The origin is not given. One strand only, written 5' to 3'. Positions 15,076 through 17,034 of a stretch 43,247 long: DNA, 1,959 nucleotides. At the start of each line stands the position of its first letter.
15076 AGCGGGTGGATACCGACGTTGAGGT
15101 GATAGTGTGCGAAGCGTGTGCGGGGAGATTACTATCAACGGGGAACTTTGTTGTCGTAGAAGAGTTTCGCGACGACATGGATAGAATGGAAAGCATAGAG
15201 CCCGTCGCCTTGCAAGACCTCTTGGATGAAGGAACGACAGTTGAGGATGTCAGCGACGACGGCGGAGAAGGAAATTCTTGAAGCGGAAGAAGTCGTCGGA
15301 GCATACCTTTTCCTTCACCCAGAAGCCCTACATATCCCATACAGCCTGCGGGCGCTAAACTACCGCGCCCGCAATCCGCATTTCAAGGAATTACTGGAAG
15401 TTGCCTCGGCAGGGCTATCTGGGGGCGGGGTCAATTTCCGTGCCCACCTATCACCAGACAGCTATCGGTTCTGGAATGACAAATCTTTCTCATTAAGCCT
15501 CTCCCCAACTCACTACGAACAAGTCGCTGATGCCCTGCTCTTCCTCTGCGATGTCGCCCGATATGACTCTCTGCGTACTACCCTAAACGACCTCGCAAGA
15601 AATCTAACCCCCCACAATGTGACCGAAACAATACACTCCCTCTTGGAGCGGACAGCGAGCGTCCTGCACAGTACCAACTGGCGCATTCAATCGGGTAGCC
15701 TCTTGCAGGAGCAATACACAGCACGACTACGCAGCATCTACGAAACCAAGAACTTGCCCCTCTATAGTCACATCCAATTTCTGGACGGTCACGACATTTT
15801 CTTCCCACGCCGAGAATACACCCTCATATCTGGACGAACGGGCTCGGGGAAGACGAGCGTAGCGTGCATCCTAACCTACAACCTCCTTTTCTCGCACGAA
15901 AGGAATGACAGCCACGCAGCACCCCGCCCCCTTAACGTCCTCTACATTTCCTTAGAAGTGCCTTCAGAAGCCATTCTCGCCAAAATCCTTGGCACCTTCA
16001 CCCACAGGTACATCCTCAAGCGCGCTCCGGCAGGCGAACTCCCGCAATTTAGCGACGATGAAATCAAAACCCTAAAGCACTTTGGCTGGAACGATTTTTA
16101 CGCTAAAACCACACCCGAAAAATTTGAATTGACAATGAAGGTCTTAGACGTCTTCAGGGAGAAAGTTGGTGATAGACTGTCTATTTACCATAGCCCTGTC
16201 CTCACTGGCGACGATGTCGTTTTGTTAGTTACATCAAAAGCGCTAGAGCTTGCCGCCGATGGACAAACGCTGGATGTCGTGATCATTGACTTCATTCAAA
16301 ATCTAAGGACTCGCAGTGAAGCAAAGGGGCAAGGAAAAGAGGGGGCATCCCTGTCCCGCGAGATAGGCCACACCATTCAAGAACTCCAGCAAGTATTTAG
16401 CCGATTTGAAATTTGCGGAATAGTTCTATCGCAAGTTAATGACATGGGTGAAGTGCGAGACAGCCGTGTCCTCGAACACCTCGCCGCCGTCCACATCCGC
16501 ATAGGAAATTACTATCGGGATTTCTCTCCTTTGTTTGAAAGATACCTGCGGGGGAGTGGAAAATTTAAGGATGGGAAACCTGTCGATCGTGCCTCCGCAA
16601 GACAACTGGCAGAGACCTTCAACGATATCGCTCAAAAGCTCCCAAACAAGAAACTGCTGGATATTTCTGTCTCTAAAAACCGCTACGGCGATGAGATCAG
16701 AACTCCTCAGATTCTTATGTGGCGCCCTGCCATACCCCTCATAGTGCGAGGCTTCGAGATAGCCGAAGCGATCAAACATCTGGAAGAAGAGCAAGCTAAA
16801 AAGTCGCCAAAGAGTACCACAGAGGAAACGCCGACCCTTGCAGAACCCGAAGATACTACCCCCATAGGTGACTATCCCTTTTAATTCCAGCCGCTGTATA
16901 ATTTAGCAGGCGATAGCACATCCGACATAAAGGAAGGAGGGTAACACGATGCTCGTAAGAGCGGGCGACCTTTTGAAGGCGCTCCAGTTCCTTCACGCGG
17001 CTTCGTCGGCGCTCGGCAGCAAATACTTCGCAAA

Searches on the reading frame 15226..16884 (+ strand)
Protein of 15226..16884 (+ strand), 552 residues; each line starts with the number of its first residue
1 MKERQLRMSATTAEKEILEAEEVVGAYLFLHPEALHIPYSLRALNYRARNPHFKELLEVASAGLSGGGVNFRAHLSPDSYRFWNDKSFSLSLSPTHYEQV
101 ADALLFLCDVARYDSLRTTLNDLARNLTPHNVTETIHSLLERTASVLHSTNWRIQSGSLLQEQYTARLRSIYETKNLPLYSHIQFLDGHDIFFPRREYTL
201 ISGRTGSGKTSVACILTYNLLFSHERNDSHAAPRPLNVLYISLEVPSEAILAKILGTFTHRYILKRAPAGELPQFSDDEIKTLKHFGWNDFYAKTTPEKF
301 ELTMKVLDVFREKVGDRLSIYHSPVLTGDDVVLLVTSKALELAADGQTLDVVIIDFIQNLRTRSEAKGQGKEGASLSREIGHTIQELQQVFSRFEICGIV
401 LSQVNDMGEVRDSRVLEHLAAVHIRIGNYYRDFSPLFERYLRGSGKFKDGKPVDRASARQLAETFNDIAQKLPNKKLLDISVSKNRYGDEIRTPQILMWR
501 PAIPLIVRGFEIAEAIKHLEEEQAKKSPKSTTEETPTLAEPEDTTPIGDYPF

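Call 8: search_protein_families(library=pfam, proteins=[window:15226-16884:+], max_evalue=0.01)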
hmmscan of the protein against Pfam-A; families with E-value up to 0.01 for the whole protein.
window:15226-16884:+ (552 aa): 6 families
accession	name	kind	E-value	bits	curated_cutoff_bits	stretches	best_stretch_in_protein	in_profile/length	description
PF03796.21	DnaB_C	-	8e-09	35.7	27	1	192-412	15-186/255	DnaB-like helicase C terminal domain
PF13481.12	AAA_25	-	4e-06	27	27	1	192-266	29-99/195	AAA domain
PF13476.12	AAA_23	-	0.00027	22.1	27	1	191-226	15-49/201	AAA domain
PF13191.12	AAA_16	-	0.00069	20.6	32.6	1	196-362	24-146/167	AAA ATPase domain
PF13555.12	AAA_29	-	0.0034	17.5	27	1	186-212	12-38/61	P-loop containing region of AAA domain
PF00270.35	DEAD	-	0.0064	16.7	26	0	192-228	18-45/167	DEAD/DEAH box helicase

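Call 9: search_protein_families(library=phrogs, proteins=[window:15226-16884:+], max_evalue=0.001)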
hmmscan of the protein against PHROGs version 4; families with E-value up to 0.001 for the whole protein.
window:15226-16884:+ (552 aa): 3 families
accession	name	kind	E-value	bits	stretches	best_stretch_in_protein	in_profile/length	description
phrog_19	-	DNA, RNA and nucleotide metabolism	2.1e-19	70.8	1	133-490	285-563/621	DnaB-like replicative helicase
phrog_243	-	DNA, RNA and nucleotide metabolism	1.8e-07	31.4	0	175-257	16-82/273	DnaB-like replicative helicase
phrog_239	-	DNA, RNA and nucleotide metabolism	2.7e-05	24.3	1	193-372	355-492/801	DNA primase/helicase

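Call 14: search_dna_similar(query=window:15226-16884:+, collection=phages, mode=protein)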
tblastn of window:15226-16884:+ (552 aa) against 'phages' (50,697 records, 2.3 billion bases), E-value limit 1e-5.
No match.

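Call 26: find_related_loci(query=window:15226-16884:+, collection=viral_contigs, flank=6000)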
Query window:15226-16884:+ (552 aa) in viral_contigs; peptide patterns used: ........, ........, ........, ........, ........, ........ (x = any residue, [..] = any of these).
No stretch of DNA in the collection matches any of the patterns.

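Call 28: find_homologous_proteins(query=window:15226-16884:+, max_evalue=0.00001)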
Query window:15226-16884:+ (552 aa): 8 proteins with E <= 0.00001 among 8000 candidates.
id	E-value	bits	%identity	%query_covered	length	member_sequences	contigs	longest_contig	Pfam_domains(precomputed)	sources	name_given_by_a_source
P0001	0.0e+0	1194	97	99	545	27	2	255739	PF03796.22,PF13481.13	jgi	jgi:RecA/RadA recombinase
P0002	8.4e-251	851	68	99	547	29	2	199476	PF03796.22,PF13481.13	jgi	jgi:replicative DNA helicase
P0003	4.3e-247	839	67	99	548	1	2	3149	PF03796.22,PF13481.13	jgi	jgi:hypothetical protein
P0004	4.0e-242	823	66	99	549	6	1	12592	PF03796.22,PF13481.13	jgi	jgi:replicative DNA helicase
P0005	1.3e-241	821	66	98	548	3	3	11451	PF03796.22,PF13481.13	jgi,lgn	jgi:RecA/RadA recombinase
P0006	1.3e-223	762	62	96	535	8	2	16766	PF03796.22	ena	-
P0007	4.4e-117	410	41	95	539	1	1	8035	PF03796.22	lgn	-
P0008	1.1e-116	409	41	95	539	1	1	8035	PF03796.22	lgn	-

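Call 29: find_encoding_contigs(protein=P0001, flank=6000, max_places=4)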
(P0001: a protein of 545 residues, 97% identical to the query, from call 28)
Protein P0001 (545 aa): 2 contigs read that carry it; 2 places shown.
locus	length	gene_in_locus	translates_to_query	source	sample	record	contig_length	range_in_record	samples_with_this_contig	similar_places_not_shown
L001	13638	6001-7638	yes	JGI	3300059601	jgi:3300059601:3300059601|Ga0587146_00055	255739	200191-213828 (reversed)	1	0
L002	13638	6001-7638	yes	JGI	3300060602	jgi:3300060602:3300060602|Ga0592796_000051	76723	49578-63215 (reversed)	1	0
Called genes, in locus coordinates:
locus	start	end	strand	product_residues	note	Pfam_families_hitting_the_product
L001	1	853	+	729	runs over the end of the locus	PF18019:Cas3_HD, PF00270:DEAD, PF04851:ResIII (faint), PF00271:Helicase_C, PF22590:Cas3-like_C_2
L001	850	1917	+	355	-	-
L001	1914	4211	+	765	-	PF04860:Phage_portal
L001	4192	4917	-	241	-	-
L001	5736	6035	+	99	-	-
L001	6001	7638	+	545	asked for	PF03796:DnaB_C, PF13481:AAA_25 (weak)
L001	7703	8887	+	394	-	-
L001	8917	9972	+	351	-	PF13191:AAA_16 (faint), PF00004:AAA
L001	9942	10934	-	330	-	PF21448:DNMK (faint)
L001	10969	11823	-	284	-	PF01555:N6_N4_Mtase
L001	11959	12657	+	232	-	PF08281:Sigma70_r4_2 (faint), PF04542:Sigma70_r2 (weak), PF04545:Sigma70_r4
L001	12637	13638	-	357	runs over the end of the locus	PF04542:Sigma70_r2, PF04545:Sigma70_r4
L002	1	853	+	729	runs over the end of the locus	PF18019:Cas3_HD, PF00270:DEAD, PF04851:ResIII (faint), PF00271:Helicase_C, PF22590:Cas3-like_C_2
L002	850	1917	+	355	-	-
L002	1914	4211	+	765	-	PF04860:Phage_portal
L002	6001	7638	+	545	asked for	PF03796:DnaB_C, PF13481:AAA_25 (weak)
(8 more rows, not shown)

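Call 30: find_encoding_contigs(protein=P0002, flank=6000, max_places=4)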
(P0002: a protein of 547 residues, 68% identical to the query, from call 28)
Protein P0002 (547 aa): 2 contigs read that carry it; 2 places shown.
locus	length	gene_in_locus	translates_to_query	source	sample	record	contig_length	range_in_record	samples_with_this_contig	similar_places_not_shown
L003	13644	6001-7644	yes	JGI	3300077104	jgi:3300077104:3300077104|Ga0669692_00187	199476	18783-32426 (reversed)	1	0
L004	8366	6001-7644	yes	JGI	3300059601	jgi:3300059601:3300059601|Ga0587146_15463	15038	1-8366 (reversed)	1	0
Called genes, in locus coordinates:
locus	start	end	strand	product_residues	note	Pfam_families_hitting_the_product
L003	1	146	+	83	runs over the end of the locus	-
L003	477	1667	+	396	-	PF05063:MT-A70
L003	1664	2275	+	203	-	-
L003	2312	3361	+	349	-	-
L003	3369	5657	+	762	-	PF04860:Phage_portal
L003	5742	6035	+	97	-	-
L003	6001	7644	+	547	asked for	PF03796:DnaB_C, PF13481:AAA_25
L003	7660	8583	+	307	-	-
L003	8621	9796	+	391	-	-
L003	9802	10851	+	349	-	PF13191:AAA_16 (faint), PF00004:AAA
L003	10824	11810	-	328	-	PF21448:DNMK (faint)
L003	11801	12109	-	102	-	-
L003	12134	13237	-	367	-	PF01555:N6_N4_Mtase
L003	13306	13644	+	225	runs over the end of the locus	PF04542:Sigma70_r2 (faint), PF04545:Sigma70_r4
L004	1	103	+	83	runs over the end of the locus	-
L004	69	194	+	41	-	-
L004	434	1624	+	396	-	PF05063:MT-A70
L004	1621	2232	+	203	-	-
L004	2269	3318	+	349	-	-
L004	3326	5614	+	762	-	PF04860:Phage_portal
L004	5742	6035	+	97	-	-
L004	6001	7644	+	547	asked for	PF03796:DnaB_C, PF13481:AAA_25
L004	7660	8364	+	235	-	?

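Call 42: find_encoding_contigs(protein=P0001, flank=10000, max_places=1)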
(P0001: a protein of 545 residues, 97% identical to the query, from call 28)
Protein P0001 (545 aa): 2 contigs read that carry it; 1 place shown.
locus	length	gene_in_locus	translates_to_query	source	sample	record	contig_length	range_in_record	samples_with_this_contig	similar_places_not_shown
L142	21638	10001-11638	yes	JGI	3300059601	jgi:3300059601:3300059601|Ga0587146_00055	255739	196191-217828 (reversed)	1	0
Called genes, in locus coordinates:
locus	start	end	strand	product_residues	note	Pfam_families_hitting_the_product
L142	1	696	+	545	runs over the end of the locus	-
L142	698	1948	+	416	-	PF01905:DevR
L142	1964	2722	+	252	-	-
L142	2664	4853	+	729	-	PF18019:Cas3_HD, PF00270:DEAD, PF04851:ResIII (faint), PF00271:Helicase_C, PF22590:Cas3-like_C_2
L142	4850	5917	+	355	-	-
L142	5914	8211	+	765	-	PF04860:Phage_portal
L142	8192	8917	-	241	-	-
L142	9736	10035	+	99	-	-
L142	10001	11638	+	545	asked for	PF03796:DnaB_C, PF13481:AAA_25 (weak)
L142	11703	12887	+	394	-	-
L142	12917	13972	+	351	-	PF13191:AAA_16 (faint), PF00004:AAA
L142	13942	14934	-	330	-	PF21448:DNMK (faint)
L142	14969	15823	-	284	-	PF01555:N6_N4_Mtase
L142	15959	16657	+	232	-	PF08281:Sigma70_r4_2 (faint), PF04542:Sigma70_r2 (weak), PF04545:Sigma70_r4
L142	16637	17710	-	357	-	PF04542:Sigma70_r2, PF04545:Sigma70_r4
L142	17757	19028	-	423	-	PF00004:AAA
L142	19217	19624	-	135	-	-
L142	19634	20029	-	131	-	-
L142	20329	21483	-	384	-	-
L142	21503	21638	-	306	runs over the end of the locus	-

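Call 46: search_protein_families(library=ncbifam, proteins=[L142:1-696:+, L142:698-1948:+, L142:1964-2722:+, L142:2664-4853:+, L142:4850-5917:+], max_evalue=0.01)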
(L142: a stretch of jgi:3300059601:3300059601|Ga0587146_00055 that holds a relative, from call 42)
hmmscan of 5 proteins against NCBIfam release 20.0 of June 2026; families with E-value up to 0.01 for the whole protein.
L142:1-696:+ (231 aa): 0 families

L142:698-1948:+ (416 aa): 3 families
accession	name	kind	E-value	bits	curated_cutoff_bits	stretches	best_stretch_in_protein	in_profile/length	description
TIGR02585.1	cas_Cst2_DevR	exception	2.5e-29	102.4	72.75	1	33-328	14-270/321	type I-B CRISPR-associated protein Cas7/Cst2/DevR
TIGR01875.1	cas_MJ0381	subfamily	1.9e-23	82.8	67.3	1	33-295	18-233/240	DevR family CRISPR-associated autoregulator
TIGR02583.1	DevR_archaea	exception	0.0032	16.8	212.6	0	127-297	115-261/284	type I-A CRISPR-associated protein Cas7/Csa2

L142:1964-2722:+ (252 aa): 3 families
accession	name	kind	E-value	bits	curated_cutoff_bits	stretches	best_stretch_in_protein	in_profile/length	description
TIGR01895.1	cas_Cas5t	exception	1.2e-25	90.5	96.7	1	1-144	1-144/217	type I-B CRISPR-associated protein Cas5b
TIGR02593.1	CRISPR_cas5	subfamily_domain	1.8e-12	46.8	17.8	1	5-44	3-42/43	CRISPR-associated protein Cas5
TIGR02592.1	cas_Cas5h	exception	0.0013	18.5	97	1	2-44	1-43/241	type I-B CRISPR-associated protein Cas5b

L142:2664-4853:+ (729 aa): 16 families
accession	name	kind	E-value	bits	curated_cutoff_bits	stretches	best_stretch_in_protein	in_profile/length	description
TIGR01587.1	cas3_core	equivalog_domain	3.2e-80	269.9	102.45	1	236-590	3-353/358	CRISPR-associated helicase Cas3'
TIGR02621.3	cas3_GSU0051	exception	2.3e-52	178.9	400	3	390-589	203-402/854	type I-G CRISPR-associated helicase/endonuclease Cas3g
NF007248.0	PRK09694.1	equivalog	7.5e-46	156.6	569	1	230-585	299-698/878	CRISPR-associated helicase/endonuclease Cas3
TIGR01596.1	cas3_HD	equivalog_domain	7e-21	75.1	43.45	1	18-203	1-178/178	CRISPR-associated endonuclease Cas3''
TIGR03158.1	cas3_cyano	exception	4.5e-08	32.6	69.1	1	236-554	18-356/357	type I-D CRISPR-associated helicase Cas3'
TIGR04121.1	DEXH_lig_assoc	equivalog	3.1e-07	28.5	850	1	422-564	211-353/804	ligase-associated DNA damage response DEXH box helicase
TIGR02562.1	cas3_yersinia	equivalog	2.7e-06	25.5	565.95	0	58-91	118-155/1110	type I-F CRISPR-associated helicase Cas3f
NF041062.1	DpdE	equivalog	7.4e-06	24.2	500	1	401-570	486-654/1048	protein DpdE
NF010337.0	PRK13766.1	equivalog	1.8e-05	23.1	610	1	445-559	353-470/781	Hef nuclease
NF008744.0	PRK11776.1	equivalog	0.00018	20.2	524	1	393-579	182-357/460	ATP-dependent RNA helicase DbpA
NF008166.0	PRK10917.1-4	equivalog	0.00053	18.2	864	1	442-587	478-624/705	ATP-dependent DNA helicase RecG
NF008165.0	PRK10917.1-3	equivalog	0.0025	16.4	711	1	469-532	492-551/692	ATP-dependent DNA helicase RecG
TIGR00643.1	recG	equivalog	0.0026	16.5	659.4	1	447-532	436-524/629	ATP-dependent DNA helicase RecG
NF053636.1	DDHlcsCsdAPsy1082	equivalog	0.0038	15.8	890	1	444-572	229-350/512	DEAD/DEAH box helicase CsdA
NF053631.1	RNA_helic_CshA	equivalog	0.0053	15.7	646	0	393-629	176-401/434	degradosome RNA helicase CshA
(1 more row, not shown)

L142:4850-5917:+ (355 aa): 0 families

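Call 47: search_protein_families(library=pfam, proteins=[L142:1-696:+, L142:698-1948:+, L142:1964-2722:+, L142:2664-4853:+, L142:4850-5917:+], max_evalue=0.01)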
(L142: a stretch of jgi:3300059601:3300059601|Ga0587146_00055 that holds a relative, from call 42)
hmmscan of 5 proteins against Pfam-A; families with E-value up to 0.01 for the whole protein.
L142:1-696:+ (231 aa): 0 families

L142:698-1948:+ (416 aa): 1 family
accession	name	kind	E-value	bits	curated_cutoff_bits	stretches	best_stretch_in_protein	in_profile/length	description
PF01905.21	DevR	-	6.4e-08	32.5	23.8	1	55-295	43-252/270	CRISPR-associated negative auto-regulator DevR/Csa2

L142:1964-2722:+ (252 aa): 1 family
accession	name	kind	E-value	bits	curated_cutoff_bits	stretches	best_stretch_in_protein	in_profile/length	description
PF09704.15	Cas_Cas5d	-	0.00028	21.3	23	1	8-50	6-48/217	CRISPR-associated protein (Cas_Cas5)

L142:2664-4853:+ (729 aa): 7 families
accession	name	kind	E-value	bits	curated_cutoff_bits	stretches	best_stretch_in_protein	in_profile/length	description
PF22590.2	Cas3-like_C_2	-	2e-33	115.2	27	1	459-557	2-104/106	CRISPR-associated nuclease/helicase Cas3, C-terminal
PF00270.35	DEAD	-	2.1e-17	63.8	26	1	233-405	15-166/167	DEAD/DEAH box helicase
PF00271.37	Helicase_C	-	5.6e-09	36.7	23.5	1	449-558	6-110/110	Helicase conserved C-terminal domain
PF18019.7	Cas3_HD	-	9.5e-08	32.7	23.1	1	16-87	13-88/207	Cas3, HD domain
PF04851.21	ResIII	-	1.9e-06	28.4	22.5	1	223-383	14-151/164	Type III restriction enzyme, res subunit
PF01966.28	HD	-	0.00018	22.2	22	1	19-120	2-90/116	HD domain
PF01695.23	IstB_IS21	-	0.0011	19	24.1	0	16-57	9-50/238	IstB-like ATP binding protein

L142:4850-5917:+ (355 aa): 0 families

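Call 49: find_homologous_proteins(query=L142:698-1948:+, max_evalue=1e-10)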
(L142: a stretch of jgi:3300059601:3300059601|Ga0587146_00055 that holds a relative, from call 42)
Query L142:698-1948:+ (416 aa): 14 proteins with E <= 1e-10 among 8000 candidates.
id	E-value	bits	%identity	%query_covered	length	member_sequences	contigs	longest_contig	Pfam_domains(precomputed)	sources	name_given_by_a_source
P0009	1.0e-284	962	100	100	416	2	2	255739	PF01905.22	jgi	jgi:CRISPR-associated protein Cas7/Cst2/DevR subtype I-B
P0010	5.3e-238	808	85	100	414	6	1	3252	PF01905.22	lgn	-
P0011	1.9e-237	806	85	100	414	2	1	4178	PF01905.22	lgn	-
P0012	2.9e-225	766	81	100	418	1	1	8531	PF01905.22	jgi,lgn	jgi:CRISPR-associated protein Cas7/Cst2/DevR subtype I-B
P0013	6.1e-225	765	82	100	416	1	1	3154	PF01905.22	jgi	jgi:CRISPR-associated protein Cst2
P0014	3.2e-224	763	82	100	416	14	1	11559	PF01905.22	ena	-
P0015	5.3e-221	752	80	100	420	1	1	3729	PF01905.22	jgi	jgi:CRISPR-associated protein Cst2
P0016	2.9e-219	746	79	100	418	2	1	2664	PF01905.22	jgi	-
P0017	1.2e-218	744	78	100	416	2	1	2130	PF01905.22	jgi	jgi:CRISPR-associated protein Cst2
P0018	3.1e-217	740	79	100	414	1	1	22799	PF01905.22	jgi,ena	-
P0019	3.1e-204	697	86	85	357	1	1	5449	PF01905.22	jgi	jgi:CRISPR-associated protein Cst2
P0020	2.0e-179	615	79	85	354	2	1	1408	PF01905.22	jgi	jgi:CRISPR-associated protein Cst2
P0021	2.0e-135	470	82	61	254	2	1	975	-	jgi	jgi:hypothetical protein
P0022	1.4e-119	418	78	58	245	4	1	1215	-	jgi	jgi:hypothetical protein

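Call 50: find_encoding_contigs(protein=P0009, flank=10000, max_places=1)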
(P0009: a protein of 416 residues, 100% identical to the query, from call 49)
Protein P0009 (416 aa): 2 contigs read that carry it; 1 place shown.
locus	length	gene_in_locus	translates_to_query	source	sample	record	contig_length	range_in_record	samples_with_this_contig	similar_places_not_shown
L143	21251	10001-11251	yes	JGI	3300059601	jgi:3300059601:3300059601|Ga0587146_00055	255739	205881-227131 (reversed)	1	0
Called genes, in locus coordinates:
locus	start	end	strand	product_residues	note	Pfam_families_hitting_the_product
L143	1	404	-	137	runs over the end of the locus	-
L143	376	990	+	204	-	-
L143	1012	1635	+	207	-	-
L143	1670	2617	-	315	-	-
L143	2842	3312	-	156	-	-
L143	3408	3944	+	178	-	-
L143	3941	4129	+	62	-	-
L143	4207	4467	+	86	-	-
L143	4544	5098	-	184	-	-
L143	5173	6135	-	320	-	-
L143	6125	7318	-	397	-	-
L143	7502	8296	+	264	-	PF01555:N6_N4_Mtase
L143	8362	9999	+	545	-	-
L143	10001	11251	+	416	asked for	PF01905:DevR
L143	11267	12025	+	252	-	-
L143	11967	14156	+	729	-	PF18019:Cas3_HD, PF00270:DEAD, PF04851:ResIII (faint), PF00271:Helicase_C, PF22590:Cas3-like_C_2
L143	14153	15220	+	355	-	-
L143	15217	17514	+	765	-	PF04860:Phage_portal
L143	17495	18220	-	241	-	-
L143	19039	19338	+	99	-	-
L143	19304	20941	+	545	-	PF03796:DnaB_C, PF13481:AAA_25 (weak)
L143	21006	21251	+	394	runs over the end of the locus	-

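Call 51: find_encoding_contigs(protein=P0018, flank=10000, max_places=2)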
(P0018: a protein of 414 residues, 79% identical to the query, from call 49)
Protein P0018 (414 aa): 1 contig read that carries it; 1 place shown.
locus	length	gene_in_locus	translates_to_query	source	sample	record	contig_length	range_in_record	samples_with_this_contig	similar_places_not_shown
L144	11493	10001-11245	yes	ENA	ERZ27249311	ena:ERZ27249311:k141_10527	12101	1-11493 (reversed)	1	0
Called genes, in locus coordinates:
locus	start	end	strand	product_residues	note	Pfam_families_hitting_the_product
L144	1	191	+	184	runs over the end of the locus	PF00684:DnaJ_CXXCXGXG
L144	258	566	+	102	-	-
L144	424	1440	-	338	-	-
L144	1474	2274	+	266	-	PF01385:OrfB_IS605, PF07282:Cas12f1-like_TNB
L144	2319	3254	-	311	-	-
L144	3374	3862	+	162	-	-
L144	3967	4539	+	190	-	-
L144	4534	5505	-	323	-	-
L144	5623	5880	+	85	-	-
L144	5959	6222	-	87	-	-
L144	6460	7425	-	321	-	-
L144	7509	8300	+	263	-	PF01555:N6_N4_Mtase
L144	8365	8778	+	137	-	-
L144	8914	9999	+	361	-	-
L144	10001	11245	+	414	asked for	PF01905:DevR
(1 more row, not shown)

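Call 68: search_protein_families(library=ncbifam, proteins=[L143:8362-9999:+, L143:6125-7318:-, L143:5173-6135:-, L143:4544-5098:-, L143:3408-3944:+, L143:2842-3312:-, L143:1670-2617:-, L143:1012-1635:+, L143:376-990:+], max_evalue=0.01)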
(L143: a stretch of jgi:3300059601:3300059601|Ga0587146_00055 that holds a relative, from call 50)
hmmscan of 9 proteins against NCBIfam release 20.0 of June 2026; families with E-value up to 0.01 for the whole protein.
L143:8362-9999:+ (545 aa): 1 family
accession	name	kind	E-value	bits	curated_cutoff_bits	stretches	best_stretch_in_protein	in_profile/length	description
TIGR01908.1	cas_CXXC_CXXC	equivalog_domain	4.4e-08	32.9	19.4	1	120-300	7-170/308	type I-B CRISPR-associated protein Cas8b1/Cst1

L143:6125-7318:- (397 aa): 0 families

L143:5173-6135:- (320 aa): 0 families

L143:4544-5098:- (184 aa): 0 families

L143:3408-3944:+ (178 aa): 0 families

L143:2842-3312:- (156 aa): 0 families

L143:1670-2617:- (315 aa): 0 families

L143:1012-1635:+ (207 aa): 0 families

L143:376-990:+ (204 aa): 0 families

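Call 72: find_encoding_contigs(protein=window:15226-16884:+, flank=8000, max_places=6)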
Protein window:15226-16884:+ (552 aa): 6 contigs read that carry it; 5 places shown.
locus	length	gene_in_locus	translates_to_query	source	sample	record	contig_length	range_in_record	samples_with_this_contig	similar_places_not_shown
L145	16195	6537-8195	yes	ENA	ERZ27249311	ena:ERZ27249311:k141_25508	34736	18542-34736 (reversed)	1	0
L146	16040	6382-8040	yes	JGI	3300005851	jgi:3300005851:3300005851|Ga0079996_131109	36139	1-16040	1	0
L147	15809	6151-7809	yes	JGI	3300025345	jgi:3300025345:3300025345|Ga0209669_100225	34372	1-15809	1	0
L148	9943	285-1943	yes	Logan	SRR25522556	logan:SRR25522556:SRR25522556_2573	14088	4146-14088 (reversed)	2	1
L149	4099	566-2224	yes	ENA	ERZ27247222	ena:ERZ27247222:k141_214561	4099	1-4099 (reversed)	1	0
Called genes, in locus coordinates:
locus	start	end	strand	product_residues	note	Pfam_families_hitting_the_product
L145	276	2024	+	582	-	PF04851:ResIII (faint), PF00270:DEAD, PF00271:Helicase_C, PF22590:Cas3-like_C_2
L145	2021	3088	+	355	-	-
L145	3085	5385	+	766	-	PF04860:Phage_portal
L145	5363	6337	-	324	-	-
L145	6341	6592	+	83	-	-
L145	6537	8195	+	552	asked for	PF03796:DnaB_C (weak), PF13481:AAA_25 (faint)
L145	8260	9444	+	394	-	-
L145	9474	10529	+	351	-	PF13191:AAA_16 (faint), PF00004:AAA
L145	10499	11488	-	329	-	PF21448:DNMK (faint)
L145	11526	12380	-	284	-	PF01555:N6_N4_Mtase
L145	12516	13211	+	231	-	PF08281:Sigma70_r4_2 (faint), PF04542:Sigma70_r2 (weak), PF04545:Sigma70_r4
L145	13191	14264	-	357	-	PF04542:Sigma70_r2, PF04545:Sigma70_r4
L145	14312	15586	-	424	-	PF00004:AAA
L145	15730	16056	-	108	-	-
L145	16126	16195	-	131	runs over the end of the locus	-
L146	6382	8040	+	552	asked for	PF03796:DnaB_C (weak), PF13481:AAA_25 (faint)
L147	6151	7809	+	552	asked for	PF03796:DnaB_C (weak), PF13481:AAA_25 (faint)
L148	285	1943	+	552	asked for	PF03796:DnaB_C (weak), PF13481:AAA_25 (faint)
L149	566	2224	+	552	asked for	PF03796:DnaB_C (weak), PF13481:AAA_25 (faint)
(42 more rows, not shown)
